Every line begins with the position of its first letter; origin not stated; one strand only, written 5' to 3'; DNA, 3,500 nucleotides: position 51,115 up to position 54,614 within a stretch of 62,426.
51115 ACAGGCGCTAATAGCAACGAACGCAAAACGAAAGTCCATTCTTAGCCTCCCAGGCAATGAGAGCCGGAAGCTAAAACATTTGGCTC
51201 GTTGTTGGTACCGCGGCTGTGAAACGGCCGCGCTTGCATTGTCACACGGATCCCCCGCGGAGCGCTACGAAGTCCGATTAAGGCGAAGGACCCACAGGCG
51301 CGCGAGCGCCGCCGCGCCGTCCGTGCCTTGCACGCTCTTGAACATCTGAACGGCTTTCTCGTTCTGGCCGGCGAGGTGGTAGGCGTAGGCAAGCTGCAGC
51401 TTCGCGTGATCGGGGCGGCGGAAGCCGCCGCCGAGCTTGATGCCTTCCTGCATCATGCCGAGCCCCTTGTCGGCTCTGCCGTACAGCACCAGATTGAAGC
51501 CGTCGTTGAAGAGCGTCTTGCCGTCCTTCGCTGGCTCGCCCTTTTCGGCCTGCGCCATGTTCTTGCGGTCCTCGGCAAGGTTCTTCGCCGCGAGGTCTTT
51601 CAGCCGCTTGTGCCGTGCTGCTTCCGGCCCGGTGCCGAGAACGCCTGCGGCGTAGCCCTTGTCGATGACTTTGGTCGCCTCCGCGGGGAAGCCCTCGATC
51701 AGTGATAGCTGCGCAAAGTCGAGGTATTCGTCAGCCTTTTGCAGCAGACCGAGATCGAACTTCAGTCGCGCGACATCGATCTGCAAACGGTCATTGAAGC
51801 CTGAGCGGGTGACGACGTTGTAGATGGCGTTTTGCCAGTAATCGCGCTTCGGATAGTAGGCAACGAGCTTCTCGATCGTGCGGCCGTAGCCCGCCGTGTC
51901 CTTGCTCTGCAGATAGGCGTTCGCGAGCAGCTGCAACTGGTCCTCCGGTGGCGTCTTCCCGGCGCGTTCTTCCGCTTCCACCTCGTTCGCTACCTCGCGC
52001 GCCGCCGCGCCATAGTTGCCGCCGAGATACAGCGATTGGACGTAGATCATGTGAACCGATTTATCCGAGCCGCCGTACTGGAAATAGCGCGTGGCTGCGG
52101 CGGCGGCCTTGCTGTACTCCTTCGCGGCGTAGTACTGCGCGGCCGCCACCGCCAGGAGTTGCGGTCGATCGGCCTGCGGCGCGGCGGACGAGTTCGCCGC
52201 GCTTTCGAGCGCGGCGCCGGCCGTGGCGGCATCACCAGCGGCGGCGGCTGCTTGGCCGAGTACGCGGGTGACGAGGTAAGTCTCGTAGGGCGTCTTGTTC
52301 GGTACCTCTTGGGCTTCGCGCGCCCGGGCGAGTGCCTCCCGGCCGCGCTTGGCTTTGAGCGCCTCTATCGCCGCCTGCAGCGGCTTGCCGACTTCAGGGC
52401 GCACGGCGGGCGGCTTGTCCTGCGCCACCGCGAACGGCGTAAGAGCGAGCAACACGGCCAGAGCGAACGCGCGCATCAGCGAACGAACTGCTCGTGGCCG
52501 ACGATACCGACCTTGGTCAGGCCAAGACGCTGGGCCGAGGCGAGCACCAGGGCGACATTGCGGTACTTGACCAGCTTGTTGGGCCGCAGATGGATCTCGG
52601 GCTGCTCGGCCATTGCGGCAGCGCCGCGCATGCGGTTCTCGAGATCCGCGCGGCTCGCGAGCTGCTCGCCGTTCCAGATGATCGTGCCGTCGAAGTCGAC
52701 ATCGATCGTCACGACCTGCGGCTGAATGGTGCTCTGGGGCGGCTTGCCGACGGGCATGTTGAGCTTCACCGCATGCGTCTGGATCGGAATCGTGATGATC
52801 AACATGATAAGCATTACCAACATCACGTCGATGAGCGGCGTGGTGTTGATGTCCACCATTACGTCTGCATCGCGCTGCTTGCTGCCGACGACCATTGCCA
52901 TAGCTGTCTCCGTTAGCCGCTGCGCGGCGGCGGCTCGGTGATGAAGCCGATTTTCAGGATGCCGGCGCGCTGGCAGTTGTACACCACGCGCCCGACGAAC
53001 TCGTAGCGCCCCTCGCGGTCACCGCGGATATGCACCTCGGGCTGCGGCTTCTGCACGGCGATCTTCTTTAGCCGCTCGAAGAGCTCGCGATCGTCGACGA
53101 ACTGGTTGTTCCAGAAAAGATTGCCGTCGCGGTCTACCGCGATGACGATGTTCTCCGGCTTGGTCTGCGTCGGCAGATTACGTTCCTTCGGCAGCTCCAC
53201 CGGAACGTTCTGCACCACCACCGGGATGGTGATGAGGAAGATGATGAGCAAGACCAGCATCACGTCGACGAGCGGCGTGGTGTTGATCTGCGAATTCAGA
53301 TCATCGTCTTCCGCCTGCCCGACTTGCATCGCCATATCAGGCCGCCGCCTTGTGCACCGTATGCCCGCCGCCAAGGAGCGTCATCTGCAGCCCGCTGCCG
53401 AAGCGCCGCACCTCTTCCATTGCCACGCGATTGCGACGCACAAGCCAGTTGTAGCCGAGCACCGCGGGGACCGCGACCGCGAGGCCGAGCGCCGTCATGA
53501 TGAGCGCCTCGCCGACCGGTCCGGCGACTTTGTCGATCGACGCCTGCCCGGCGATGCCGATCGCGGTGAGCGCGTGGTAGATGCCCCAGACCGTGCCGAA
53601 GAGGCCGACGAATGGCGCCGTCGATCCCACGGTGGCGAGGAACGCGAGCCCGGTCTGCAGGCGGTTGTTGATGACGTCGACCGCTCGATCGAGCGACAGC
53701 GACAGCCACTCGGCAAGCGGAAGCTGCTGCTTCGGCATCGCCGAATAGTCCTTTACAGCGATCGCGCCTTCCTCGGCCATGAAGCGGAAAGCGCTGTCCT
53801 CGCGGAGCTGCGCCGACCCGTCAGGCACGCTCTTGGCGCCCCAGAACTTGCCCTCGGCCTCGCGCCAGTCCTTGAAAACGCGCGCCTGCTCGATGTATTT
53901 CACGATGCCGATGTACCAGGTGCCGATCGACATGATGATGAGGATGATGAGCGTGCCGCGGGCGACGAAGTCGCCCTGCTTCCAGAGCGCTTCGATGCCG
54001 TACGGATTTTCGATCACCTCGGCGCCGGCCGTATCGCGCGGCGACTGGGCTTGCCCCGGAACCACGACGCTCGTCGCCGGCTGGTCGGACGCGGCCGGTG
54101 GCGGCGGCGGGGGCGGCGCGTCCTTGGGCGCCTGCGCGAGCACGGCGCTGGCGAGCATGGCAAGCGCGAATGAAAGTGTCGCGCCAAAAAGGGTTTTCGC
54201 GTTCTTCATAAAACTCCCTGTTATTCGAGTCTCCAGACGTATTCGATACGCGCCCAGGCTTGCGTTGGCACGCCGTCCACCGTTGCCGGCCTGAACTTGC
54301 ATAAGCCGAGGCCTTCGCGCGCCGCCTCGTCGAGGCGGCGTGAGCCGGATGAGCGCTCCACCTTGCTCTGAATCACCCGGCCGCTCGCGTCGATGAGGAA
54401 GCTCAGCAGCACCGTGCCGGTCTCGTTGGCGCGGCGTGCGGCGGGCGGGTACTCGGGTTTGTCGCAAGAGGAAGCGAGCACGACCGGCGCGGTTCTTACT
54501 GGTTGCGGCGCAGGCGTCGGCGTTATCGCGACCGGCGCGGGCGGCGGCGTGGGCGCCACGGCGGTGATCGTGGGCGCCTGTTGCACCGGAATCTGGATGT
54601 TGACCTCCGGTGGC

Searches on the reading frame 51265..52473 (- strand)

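Call 19: search_protein_families(library=pfam, proteins=[window:51265-52473:-], max_evalue=0.1)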
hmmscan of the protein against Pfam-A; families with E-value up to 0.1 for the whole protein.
window:51265-52473:- (402 aa): 1 family
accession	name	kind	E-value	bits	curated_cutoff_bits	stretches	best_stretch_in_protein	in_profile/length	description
PF13432.12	TPR_16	-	0.014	16.3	32.7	0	33-99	2-62/65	Tetratricopeptide repeat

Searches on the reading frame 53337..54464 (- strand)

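Call 19: search_protein_families(library=pfam, proteins=[window:53337-54464:-], max_evalue=0.1)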
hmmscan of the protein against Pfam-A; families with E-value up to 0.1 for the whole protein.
window:53337-54464:- (375 aa): 1 family
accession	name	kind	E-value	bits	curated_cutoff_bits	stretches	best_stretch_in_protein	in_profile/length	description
PF01618.21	MotA_ExbB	-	3.2e-31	108.2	22.9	1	251-352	24-125/127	MotA/TolQ/ExbB proton channel family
